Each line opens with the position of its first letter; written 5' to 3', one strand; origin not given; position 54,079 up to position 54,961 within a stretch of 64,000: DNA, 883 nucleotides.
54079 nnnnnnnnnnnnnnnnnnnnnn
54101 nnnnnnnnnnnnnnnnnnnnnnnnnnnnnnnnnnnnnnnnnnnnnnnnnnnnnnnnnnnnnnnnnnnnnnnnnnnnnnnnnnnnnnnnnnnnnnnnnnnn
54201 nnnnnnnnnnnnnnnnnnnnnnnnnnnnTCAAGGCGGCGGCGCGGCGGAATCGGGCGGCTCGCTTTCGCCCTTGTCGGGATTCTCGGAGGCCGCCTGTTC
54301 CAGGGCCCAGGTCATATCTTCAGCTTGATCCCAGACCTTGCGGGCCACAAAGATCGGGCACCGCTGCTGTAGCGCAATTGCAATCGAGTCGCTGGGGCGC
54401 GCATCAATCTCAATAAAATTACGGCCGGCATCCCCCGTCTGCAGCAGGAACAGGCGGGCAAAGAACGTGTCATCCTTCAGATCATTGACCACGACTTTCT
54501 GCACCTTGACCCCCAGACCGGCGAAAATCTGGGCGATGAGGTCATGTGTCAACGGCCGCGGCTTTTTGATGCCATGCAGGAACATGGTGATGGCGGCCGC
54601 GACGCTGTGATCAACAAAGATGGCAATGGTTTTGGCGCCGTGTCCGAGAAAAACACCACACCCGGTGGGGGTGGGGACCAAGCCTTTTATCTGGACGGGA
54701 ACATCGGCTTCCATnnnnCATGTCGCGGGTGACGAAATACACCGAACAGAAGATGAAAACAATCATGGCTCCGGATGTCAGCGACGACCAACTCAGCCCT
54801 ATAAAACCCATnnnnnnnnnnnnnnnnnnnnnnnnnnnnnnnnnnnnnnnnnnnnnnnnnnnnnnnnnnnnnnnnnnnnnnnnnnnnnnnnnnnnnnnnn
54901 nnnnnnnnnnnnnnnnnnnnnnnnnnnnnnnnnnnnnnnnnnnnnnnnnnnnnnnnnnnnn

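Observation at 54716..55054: Unannotated tandem triplet of conserved small hydrophobic peptide genes with its own leaderless promoter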

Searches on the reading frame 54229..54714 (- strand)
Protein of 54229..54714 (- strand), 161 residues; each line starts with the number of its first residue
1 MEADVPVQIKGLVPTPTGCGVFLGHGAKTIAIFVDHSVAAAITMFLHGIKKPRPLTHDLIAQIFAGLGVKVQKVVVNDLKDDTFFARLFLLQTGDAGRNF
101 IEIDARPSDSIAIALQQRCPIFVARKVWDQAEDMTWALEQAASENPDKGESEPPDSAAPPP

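Call 9: search_protein_families(library=pfam, proteins=[window:54232-54714:-], max_evalue=10)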
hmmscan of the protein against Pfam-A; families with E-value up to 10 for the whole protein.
window:54232-54714:- (161 aa): 1 family
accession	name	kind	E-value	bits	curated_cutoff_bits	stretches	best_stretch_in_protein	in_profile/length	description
PF02577.19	BFN_dom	-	2.6e-31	108.2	27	1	26-132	8-108/112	Bifunctional nuclease domain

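Call 10: search_protein_families(library=ncbifam, proteins=[window:54232-54714:-], max_evalue=10)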
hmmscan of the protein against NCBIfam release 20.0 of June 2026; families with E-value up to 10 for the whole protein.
window:54232-54714:- (161 aa): 0 families

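Call 12: find_related_loci(query=window:54232-54714:-, collection=genome_contigs, flank=4000)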
Query window:54232-54714:- (161 aa) in genome_contigs; peptide patterns used: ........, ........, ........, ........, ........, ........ (x = any residue, [..] = any of these).
382 stretches matched a pattern; 301 encode a relative of the query (tblastn E <= 1e-3); the best 80 are kept; 80 distinct loci.
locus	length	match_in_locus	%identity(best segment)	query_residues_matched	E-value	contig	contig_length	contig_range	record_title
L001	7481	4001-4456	74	2-153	4e-78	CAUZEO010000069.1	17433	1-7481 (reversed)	MAG: Kiritimatiellia bacterium isolate CB27_Tmax.59 genome assembly, contig: Ga0310121_10002476, whole genome shotgun se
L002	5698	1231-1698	72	1-156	1e-77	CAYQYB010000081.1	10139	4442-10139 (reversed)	MAG TPA_asm: uncultured Verrucomicrobiota bacterium isolate SRP220891_co2_89 genome assembly, contig: NODE_11033_length_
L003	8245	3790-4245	76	3-154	6e-78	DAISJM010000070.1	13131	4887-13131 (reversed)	MAG TPA_asm: Verrucomicrobiota bacterium isolate CTOTU18273 NODE_5543_length_13131_cov_6.585577, whole genome shotgun se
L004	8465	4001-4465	74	1-155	5e-77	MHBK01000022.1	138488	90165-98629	MAG: Lentisphaerae bacterium GWF2_57_35 gwf2_scaffold_213, whole genome shotgun sequence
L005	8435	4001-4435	77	1-145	2e-76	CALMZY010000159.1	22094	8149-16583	MAG TPA_asm: uncultured Lentisphaerae bacterium isolate SRR8868559_bin.156_CONCOCT_v1.1_MAG genome assembly, contig: ERZ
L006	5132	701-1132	76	4-145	4e-75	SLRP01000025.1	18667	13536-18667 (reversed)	MAG: Kiritimatiellae bacterium isolate CSSed165cm_580 CSSed16-5cm-7534, whole genome shotgun sequence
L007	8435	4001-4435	76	1-145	1e-74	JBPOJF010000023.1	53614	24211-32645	MAG: Lentisphaerota bacterium isolate MAG_8164 c_000000609647, whole genome shotgun sequence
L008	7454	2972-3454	69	1-161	2e-74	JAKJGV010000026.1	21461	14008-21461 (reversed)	MAG: Verrucomicrobia bacterium isolate UR.bin260 NODE_26_length_21461_cov_3.234007, whole genome shotgun sequence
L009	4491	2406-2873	69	1-156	5e-74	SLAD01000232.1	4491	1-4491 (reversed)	MAG: Kiritimatiellae bacterium isolate CSSed162cmB_382 CSSed16-2cmB-105650, whole genome shotgun sequence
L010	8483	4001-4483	68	1-160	1e-73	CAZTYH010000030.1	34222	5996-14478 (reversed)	MAG TPA_asm: uncultured Verrucomicrobiota bacterium isolate SRP241326_co1_344 genome assembly, contig: NODE_2004_length_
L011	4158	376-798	76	4-144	3e-73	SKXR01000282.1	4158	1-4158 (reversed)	MAG: Kiritimatiellae bacterium isolate CSSed162cmB_250 CSSed16-2cmB-119910, whole genome shotgun sequence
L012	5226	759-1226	71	1-156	9e-73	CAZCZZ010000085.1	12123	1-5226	MAG TPA_asm: uncultured Verrucomicrobiota bacterium isolate SRP173033_co1_366 genome assembly, contig: NODE_11540_length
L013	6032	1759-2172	78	4-141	9e-73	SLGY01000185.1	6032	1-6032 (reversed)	MAG: Kiritimatiellae bacterium isolate CSSed165cm_123 CSSed16-5cm-63508, whole genome shotgun sequence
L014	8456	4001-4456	69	1-152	4e-72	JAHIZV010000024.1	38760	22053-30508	MAG: Verrucomicrobia bacterium isolate Modern_marine.mb.194 Modern_marine.mb.194_k141_324768, whole genome shotgun seque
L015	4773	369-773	78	4-138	2e-71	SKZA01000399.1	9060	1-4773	MAG: Kiritimatiellae bacterium isolate CSSed162cmB_311 CSSed16-2cmB-31058, whole genome shotgun sequence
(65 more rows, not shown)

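Call 32: list_cluster_members(proteins=[P0003, P0004, P0005, window:54944-55015:-, window:54830-54922:-, window:54719-54811:-, window:54232-54714:-])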
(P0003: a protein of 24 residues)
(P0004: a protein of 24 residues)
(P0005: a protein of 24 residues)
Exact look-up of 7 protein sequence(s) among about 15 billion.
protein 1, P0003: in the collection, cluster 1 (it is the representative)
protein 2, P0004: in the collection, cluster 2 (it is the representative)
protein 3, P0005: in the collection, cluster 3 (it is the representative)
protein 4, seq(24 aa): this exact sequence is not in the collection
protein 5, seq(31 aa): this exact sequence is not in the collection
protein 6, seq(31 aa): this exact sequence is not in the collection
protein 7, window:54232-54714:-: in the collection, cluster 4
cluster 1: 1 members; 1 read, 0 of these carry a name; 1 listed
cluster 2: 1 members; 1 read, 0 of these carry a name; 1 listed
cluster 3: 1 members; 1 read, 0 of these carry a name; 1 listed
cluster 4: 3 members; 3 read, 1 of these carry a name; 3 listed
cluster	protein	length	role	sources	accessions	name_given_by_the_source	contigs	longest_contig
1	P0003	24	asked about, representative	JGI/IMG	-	-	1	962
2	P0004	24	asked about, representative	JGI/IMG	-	-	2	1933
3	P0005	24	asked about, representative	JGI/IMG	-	-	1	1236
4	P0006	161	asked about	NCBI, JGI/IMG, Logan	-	hypothetical protein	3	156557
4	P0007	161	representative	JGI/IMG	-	-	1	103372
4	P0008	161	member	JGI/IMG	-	-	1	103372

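Call 33: find_encoding_contigs(protein=window:54229-54714:-, flank=3000, max_places=6)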
Protein window:54229-54714:- (161 aa): 6 contigs read that carry it; 4 places shown.
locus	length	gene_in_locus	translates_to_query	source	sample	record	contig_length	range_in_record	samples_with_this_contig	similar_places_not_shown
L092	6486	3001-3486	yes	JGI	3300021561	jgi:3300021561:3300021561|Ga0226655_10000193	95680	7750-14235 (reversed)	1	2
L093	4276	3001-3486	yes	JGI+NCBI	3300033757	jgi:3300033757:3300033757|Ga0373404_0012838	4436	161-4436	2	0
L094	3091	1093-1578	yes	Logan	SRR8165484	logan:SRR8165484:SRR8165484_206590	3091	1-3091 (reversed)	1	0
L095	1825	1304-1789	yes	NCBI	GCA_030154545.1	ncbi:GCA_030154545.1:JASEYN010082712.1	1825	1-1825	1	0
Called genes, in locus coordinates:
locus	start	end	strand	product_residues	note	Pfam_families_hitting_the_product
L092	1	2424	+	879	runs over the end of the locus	PF02861:Clp_N, PF23569:NBD_SMAX1, PF00004:AAA, PF17871:AAA_lid_9, PF00004:AAA, PF07724:AAA_2, PF07728:AAA_5, PF10431:ClpB_D2-small, +6 more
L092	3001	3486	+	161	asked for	PF02577:BFN_dom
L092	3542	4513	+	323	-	PF01073:3Beta_HSD, PF01370:Epimerase, PF02719:Polysacc_synt_2, PF04321:RmlD_sub_bind, PF05368:NmrA (weak), PF13460:NAD_binding_10, PF16363:GDP_Man_Dehyd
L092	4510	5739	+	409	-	PF00994:MoCF_biosynth, PF02464:CinA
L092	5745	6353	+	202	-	PF10469:AKAP7_NLS, PF13563:2_5_RNA_ligase2, PF02834:LigT_PEase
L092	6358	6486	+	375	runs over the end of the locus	PF00154:RecA_N, PF06745:ATPase (weak), PF08423:Rad51, PF27531:MT3502_N (weak), PF21096:RecA_C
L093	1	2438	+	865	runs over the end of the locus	?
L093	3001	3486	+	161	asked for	PF02577:BFN_dom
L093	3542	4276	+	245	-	?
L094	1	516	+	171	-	?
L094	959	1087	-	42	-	-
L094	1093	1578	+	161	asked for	PF02577:BFN_dom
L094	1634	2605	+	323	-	PF01073:3Beta_HSD, PF01370:Epimerase, PF02719:Polysacc_synt_2, PF04321:RmlD_sub_bind, PF05368:NmrA (weak), PF13460:NAD_binding_10, PF16363:GDP_Man_Dehyd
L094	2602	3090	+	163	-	?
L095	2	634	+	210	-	?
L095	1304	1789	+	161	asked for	PF02577:BFN_dom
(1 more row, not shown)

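Call 39: find_homologous_proteins(query=window:54232-54714:-, max_evalue=1e-40)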
Query window:54232-54714:- (161 aa): 1107 proteins with E <= 1e-40 among 3402 candidates; the best 120 are listed.
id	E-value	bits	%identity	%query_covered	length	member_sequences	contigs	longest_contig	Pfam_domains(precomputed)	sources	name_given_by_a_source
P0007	1.9e-101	354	99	100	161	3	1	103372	PF02577.20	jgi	-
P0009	1.1e-74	268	79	88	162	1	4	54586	PF02577.20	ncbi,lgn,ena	-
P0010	1.1e-74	268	78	94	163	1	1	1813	PF02577.20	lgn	-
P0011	2.1e-74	267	80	89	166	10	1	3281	PF02577.20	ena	-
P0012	4.2e-74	266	76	95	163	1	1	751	PF02577.20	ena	-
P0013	4.8e-74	265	78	97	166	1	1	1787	PF02577.20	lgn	-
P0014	7.8e-74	265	77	94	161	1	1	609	PF02577.20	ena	-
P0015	1.2e-73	264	76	96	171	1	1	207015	PF02577.20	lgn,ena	-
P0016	1.4e-73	264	79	93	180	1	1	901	PF02577.20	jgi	jgi:bifunctional DNase/RNase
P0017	1.4e-73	264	76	94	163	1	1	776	PF02577.20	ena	-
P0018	1.8e-73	264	77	93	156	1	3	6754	PF02577.20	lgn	-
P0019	5.7e-73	262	78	93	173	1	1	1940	PF02577.20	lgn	-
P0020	6.1e-73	262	73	100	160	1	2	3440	PF02577.20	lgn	-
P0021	6.5e-73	262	77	91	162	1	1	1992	PF02577.20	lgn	-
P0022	7.6e-73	261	74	94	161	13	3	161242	PF02577.20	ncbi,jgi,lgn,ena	-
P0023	1.2e-72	261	72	97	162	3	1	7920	PF02577.20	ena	-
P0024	1.3e-72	261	80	86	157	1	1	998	PF02577.20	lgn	-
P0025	1.3e-72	261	80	86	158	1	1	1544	PF02577.20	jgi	jgi:bifunctional DNase/RNase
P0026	2.4e-72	260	74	97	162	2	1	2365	PF02577.20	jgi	jgi:uncharacterized protein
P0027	2.5e-72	260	80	85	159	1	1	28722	PF02577.20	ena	-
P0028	2.6e-72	260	77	90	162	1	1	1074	PF02577.20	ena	-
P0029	3.5e-72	259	79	88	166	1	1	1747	PF02577.20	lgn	-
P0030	4.6e-72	259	75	98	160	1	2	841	PF02577.20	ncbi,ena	-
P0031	4.7e-72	259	79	87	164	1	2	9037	PF02577.20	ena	-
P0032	6.8e-72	258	77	90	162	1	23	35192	PF02577.20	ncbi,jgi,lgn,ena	-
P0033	7.9e-72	258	73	99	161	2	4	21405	PF02577.20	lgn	-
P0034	8.4e-72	258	74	96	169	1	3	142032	PF02577.20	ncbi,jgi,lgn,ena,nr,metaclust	ncbi:MAG TPA: hypothetical protein DCZ95_14415 [Verrucomicrobia bacterium]|nr:MAG: hypothetical prot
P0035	8.6e-72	258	73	96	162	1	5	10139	PF02577.20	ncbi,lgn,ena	-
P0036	1.0e-71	258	79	89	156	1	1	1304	PF02577.20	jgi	jgi:bifunctional DNase/RNase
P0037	1.0e-71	258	73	98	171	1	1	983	PF02577.20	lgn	-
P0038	1.6e-71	257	72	97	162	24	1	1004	PF02577.20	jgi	jgi:hypothetical protein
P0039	1.8e-71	257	80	93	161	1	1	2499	PF02577.20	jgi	-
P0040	2.0e-71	257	71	97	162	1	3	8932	PF02577.20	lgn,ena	-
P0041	2.0e-71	257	79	84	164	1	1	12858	PF02577.20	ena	-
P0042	2.1e-71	257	75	94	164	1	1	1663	PF02577.20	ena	-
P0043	2.1e-71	257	74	99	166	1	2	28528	PF02577.20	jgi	jgi:bifunctional DNase/RNase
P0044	2.2e-71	257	72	99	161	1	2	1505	PF02577.20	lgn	-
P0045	2.3e-71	257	70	97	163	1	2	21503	PF02577.20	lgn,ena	-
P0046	2.3e-71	257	71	97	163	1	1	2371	PF02577.20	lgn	-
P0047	2.5e-71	257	78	86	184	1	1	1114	PF02577.20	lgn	-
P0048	2.8e-71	256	72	97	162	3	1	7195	PF02577.20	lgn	-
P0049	3.5e-71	256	77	90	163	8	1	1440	PF02577.20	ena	-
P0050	3.6e-71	256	73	98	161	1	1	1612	PF02577.20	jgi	jgi:bifunctional DNase/RNase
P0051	3.8e-71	256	71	99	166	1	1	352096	PF02577.20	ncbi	-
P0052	3.9e-71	256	80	86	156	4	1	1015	PF02577.20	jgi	jgi:uncharacterized protein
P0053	4.7e-71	256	76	90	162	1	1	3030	PF02577.20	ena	-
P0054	5.2e-71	256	73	96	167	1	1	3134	PF02577.20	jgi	jgi:bifunctional DNase/RNase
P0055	5.4e-71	255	76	89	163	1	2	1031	PF02577.20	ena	-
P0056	5.5e-71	255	78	86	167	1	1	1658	PF02577.20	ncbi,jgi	jgi:bifunctional DNase/RNase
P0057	7.7e-71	255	76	85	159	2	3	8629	PF02577.20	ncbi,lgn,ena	-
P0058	8.0e-71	255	74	93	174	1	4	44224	PF02577.20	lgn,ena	-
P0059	8.0e-71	255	73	96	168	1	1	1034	PF02577.20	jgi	jgi:bifunctional DNase/RNase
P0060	9.1e-71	255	76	90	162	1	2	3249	PF02577.20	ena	-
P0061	1.0e-70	255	74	98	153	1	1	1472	PF02577.20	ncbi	-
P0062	1.3e-70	254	74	100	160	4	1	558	PF02577.20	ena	-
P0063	1.4e-70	254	78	86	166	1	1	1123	PF02577.20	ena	-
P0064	1.5e-70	254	74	97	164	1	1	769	PF02577.20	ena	-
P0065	1.7e-70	254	76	90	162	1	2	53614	PF02577.20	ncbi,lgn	-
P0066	1.8e-70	254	74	89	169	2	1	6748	PF02577.20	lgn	-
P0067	2.0e-70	254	72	95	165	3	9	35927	PF02577.20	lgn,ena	-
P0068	2.8e-70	253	74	90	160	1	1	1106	PF02577.20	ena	-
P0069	3.1e-70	253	72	96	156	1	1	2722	PF02577.20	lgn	-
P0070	3.3e-70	253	73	99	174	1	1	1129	PF02577.20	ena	-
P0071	3.4e-70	253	74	95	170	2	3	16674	PF02577.20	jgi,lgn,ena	jgi:bifunctional DNase/RNase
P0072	4.0e-70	253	75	97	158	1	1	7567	PF02577.20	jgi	jgi:hypothetical protein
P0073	5.3e-70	252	72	96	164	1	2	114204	PF02577.20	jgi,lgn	jgi:uncharacterized protein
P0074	5.3e-70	252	78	84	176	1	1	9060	PF02577.20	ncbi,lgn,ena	-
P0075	5.4e-70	252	73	93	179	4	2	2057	PF02577.20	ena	-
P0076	5.7e-70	252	75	86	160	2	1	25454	PF02577.20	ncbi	-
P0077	6.9e-70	252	72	98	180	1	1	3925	PF02577.20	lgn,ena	-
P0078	7.4e-70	252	74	96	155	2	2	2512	PF02577.20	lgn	-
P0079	8.3e-70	252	76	93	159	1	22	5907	PF02577.20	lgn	-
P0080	8.9e-70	251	77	91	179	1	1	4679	PF02577.20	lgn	-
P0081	1.4e-69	251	77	91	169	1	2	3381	PF02577.20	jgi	jgi:bifunctional DNase/RNase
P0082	1.4e-69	251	77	87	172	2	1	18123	PF02577.20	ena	-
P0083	1.6e-69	251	70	98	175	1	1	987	PF02577.20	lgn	-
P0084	1.8e-69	251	72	95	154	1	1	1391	PF02577.20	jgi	jgi:hypothetical protein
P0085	2.1e-69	250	80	85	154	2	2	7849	PF02577.20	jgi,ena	jgi:bifunctional DNase/RNase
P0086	2.4e-69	250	76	89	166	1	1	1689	PF02577.20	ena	-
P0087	3.0e-69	250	73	88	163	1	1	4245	PF02577.20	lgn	-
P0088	3.1e-69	250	76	94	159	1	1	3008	PF02577.20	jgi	jgi:bifunctional DNase/RNase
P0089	3.9e-69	249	78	86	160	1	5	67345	PF02577.20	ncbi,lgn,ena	-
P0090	3.9e-69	249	74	98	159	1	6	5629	PF02577.20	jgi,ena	-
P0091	4.0e-69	249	78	89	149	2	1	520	PF02577.20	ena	-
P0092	5.4e-69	249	75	91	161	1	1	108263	PF02577.20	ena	-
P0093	6.3e-69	249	70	98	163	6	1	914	PF02577.20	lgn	-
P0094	6.3e-69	249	72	98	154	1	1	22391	PF02577.20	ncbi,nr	ncbi:MAG: bifunctional nuclease family protein [Kiritimatiellae bacterium]|nr:bifunctional nuclease 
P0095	7.2e-69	249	76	88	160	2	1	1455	PF02577.20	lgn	-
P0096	9.6e-69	248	75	91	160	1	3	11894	PF02577.20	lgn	-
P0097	1.3e-68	248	69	100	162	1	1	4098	PF02577.20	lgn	-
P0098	1.5e-68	248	72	98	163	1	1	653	PF02577.20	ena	-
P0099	1.9e-68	247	74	94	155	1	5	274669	PF02577.20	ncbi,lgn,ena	-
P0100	2.1e-68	247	73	94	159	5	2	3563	PF02577.20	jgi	jgi:uncharacterized protein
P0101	2.2e-68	247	72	96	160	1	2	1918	PF02577.20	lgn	-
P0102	2.2e-68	247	78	86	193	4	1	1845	PF02577.20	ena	-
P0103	2.3e-68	247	70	95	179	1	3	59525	PF02577.20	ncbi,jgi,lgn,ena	-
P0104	2.7e-68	247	75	90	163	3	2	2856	PF02577.20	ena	-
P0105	2.8e-68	247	68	98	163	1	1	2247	PF02577.20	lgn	-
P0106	3.5e-68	246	72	96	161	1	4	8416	PF02577.20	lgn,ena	-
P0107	4.4e-68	246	78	84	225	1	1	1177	PF02577.20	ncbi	-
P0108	5.0e-68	246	74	83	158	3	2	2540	PF02577.20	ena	-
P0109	6.5e-68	245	75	90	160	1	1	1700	PF02577.20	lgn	-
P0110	7.0e-68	245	75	88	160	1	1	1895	PF02577.20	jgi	-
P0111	7.3e-68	245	78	88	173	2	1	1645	PF02577.20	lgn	-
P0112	7.5e-68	245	71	98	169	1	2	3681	PF02577.20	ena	-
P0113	8.7e-68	245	72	96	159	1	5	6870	PF02577.20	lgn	-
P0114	9.1e-68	245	72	89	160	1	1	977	PF02577.20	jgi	jgi:uncharacterized protein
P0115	9.5e-68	245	71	100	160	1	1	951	PF02577.20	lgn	-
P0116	9.6e-68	245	68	99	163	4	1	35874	PF02577.20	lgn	-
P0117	1.0e-67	245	71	91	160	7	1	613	PF02577.20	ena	-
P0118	1.1e-67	245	74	90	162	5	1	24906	PF02577.20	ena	-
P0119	1.2e-67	245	78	86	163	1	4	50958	PF02577.20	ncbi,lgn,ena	-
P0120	1.2e-67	245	72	97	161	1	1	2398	PF02577.20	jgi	jgi:uncharacterized protein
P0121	1.4e-67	244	68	96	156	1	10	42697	PF02577.20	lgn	-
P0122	1.5e-67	244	74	93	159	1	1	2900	PF02577.20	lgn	-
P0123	1.6e-67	244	74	94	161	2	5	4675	PF02577.20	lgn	-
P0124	1.7e-67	244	73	91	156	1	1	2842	PF02577.20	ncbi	-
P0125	2.1e-67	244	69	98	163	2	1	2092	PF02577.20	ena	-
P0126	2.5e-67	244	72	89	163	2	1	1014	PF02577.20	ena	-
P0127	2.8e-67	243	71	98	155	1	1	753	PF02577.20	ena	-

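Call 40: find_encoding_contigs(protein=P0009, flank=1500, max_places=2)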
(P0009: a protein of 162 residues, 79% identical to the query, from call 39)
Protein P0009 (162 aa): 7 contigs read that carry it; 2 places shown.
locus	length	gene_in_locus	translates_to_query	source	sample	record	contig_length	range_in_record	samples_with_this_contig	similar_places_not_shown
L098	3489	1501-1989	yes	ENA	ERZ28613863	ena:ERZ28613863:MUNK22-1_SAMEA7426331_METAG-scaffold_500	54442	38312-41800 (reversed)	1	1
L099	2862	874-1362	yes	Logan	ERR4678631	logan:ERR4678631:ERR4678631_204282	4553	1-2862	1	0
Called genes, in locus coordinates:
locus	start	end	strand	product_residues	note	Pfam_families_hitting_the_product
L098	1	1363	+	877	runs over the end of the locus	PF02861:Clp_N, PF23569:NBD_SMAX1, PF00004:AAA, PF17871:AAA_lid_9, PF07724:AAA_2, PF00004:AAA, PF07728:AAA_5, PF10431:ClpB_D2-small, +5 more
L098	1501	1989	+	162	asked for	PF02577:BFN_dom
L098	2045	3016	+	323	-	PF01073:3Beta_HSD, PF01370:Epimerase, PF02719:Polysacc_synt_2, PF04321:RmlD_sub_bind, PF05368:NmrA, PF13460:NAD_binding_10, PF16363:GDP_Man_Dehyd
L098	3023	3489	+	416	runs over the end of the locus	PF00994:MoCF_biosynth, PF18146:CinA_KH, PF02464:CinA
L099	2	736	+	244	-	?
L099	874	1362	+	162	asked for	PF02577:BFN_dom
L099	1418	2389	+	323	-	PF01073:3Beta_HSD, PF01370:Epimerase, PF02719:Polysacc_synt_2, PF04321:RmlD_sub_bind, PF05368:NmrA, PF13460:NAD_binding_10, PF16363:GDP_Man_Dehyd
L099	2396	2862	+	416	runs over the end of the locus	PF00994:MoCF_biosynth, PF18146:CinA_KH, PF02464:CinA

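Call 41: find_encoding_contigs(protein=P0010, flank=1500, max_places=2)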
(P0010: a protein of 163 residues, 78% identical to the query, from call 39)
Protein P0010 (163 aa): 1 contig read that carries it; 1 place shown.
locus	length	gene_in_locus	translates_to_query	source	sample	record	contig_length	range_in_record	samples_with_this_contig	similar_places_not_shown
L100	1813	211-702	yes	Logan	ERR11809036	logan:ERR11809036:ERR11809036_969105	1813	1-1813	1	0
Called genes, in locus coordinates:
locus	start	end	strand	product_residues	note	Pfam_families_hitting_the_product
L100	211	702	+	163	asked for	PF02577:BFN_dom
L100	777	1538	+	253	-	-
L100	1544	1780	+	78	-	-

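Call 42: find_encoding_contigs(protein=P0013, flank=1500, max_places=2)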
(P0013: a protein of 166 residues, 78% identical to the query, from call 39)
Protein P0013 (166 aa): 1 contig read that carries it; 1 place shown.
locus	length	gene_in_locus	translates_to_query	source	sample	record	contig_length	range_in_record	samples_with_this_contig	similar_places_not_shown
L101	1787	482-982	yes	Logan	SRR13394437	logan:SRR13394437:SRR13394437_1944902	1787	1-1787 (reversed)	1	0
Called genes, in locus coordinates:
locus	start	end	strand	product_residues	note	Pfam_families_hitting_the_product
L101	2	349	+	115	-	?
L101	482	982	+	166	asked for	PF02577:BFN_dom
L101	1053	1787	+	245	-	?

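Call 43: find_encoding_contigs(protein=P0011, flank=1500, max_places=2)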
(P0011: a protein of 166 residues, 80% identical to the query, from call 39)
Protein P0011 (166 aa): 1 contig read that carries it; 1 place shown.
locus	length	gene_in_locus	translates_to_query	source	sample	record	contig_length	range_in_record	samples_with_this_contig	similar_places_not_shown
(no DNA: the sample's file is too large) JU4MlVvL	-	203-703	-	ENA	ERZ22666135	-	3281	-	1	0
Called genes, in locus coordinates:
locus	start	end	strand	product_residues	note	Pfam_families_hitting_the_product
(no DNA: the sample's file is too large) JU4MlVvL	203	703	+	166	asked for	PF02577:BFN_dom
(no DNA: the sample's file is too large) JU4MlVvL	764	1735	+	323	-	PF01073:3Beta_HSD, PF01370:Epimerase, PF02719:Polysacc_synt_2, PF04321:RmlD_sub_bind, PF13460:NAD_binding_10, PF16363:GDP_Man_Dehyd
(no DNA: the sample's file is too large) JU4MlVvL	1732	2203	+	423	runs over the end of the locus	PF00994:MoCF_biosynth, PF18146:CinA_KH (weak), PF02464:CinA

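Call 67: search_protein_families(library=padloc, proteins=[window:54232-54714:-], max_evalue=1)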
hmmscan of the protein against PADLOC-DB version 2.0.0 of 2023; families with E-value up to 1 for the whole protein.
window:54232-54714:- (161 aa): 0 families

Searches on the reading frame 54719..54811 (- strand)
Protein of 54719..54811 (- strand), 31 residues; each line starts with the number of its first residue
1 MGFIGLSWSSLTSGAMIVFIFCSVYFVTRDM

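Call 9: search_protein_families(library=pfam, proteins=[window:54719-54811:-], max_evalue=10)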
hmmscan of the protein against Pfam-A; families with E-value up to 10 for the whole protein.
seq(31 aa): 0 families

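Call 10: search_protein_families(library=ncbifam, proteins=[window:54719-54811:-], max_evalue=10)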
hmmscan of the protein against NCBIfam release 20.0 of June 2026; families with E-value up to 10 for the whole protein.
seq(31 aa): 1 family
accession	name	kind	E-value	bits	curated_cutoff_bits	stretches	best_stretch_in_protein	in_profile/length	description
NF041600.1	cyt_ox_CcoM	equivalog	0.012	16.1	40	1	12-31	13-32/34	cytochrome c oxidase subunit CcoM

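Call 67: search_protein_families(library=padloc, proteins=[window:54719-54811:-], max_evalue=1)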
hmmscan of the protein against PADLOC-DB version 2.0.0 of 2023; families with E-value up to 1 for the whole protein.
seq(31 aa): 1 family
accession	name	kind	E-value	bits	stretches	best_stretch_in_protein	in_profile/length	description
PDLC00641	ZorB2|ZorB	-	0.012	13.3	1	6-29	18-41/238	MotB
